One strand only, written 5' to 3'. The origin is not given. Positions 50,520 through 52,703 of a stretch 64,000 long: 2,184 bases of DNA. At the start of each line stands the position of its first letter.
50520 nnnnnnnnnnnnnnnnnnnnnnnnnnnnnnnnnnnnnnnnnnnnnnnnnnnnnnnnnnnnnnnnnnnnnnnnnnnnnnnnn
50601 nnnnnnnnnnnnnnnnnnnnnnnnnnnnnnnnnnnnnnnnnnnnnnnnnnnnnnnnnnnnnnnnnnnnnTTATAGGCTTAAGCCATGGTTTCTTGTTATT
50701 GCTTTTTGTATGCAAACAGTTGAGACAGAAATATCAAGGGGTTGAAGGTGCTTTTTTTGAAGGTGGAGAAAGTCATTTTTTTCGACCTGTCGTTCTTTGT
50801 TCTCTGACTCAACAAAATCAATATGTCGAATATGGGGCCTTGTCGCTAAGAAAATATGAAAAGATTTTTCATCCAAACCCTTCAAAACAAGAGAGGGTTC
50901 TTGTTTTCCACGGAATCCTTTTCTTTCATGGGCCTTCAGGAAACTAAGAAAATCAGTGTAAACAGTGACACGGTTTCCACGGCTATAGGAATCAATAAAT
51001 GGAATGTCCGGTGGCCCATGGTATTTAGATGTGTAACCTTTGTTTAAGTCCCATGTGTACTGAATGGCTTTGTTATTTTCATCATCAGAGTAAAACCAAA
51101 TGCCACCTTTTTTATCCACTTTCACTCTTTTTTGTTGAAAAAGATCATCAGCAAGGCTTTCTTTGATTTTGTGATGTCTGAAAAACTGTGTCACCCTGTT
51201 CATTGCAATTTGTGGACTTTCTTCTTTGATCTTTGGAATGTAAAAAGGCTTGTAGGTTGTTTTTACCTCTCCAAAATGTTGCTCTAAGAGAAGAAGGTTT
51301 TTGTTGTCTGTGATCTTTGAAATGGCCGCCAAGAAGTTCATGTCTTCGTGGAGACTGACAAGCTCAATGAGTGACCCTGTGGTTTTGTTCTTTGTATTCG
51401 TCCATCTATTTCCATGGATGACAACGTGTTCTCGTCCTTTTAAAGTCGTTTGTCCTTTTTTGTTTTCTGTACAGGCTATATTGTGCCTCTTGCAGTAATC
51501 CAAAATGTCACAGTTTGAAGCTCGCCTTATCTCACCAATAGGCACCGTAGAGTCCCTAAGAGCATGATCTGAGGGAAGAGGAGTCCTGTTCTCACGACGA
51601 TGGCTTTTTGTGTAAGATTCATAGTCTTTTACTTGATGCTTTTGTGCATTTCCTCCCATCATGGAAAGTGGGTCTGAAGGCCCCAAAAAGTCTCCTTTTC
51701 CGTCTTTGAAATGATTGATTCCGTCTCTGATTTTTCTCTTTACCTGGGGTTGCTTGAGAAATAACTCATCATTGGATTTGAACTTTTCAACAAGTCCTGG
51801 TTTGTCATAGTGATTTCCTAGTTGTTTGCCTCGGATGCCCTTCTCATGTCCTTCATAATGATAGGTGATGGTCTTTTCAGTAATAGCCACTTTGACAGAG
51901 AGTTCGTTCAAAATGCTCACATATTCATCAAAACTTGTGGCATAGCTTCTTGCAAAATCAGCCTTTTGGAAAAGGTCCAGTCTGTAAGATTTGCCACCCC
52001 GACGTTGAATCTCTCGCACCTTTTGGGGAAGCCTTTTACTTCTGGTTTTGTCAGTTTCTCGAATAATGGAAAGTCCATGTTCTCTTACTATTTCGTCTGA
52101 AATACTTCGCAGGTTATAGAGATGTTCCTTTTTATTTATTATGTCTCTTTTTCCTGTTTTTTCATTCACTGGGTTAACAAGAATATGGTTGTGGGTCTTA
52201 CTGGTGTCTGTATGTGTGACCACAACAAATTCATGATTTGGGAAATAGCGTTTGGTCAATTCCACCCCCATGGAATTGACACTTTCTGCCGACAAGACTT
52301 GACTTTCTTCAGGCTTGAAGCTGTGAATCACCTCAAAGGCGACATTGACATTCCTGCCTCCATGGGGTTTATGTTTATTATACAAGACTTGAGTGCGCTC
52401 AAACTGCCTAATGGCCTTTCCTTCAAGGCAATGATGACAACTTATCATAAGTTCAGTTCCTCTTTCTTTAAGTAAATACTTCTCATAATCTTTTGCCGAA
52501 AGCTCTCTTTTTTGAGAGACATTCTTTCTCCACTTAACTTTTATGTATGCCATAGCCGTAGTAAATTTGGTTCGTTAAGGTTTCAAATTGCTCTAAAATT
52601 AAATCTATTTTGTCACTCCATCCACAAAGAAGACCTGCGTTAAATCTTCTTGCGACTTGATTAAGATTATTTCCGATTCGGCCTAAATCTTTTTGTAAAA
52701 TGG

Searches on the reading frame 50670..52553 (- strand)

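Call 74: search_protein_families(library=ncbifam, proteins=[window:50670-52553:-])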
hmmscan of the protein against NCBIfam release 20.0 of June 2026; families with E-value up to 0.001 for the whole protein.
window:50670-52553:- (627 aa): 4 families
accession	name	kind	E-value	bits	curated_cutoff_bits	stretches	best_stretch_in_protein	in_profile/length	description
NF040665.1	relax_SAG1250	exception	2.8e-17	62.4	575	1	72-248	82-249/606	SAG1250 family conjugative relaxase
NF041450.1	MobP1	subfamily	5.6e-09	35.8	200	1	60-183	106-223/321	MobP1 family relaxase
NF041893.1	TraI_MobP_relax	equivalog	6.6e-06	25.3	250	1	75-185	74-183/502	TraI/MobA(P) family conjugative relaxase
NF041325.1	Bacteroid_MobB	subfamily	3.6e-05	22.9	400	1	65-180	56-170/420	conjugal transfer protein MobB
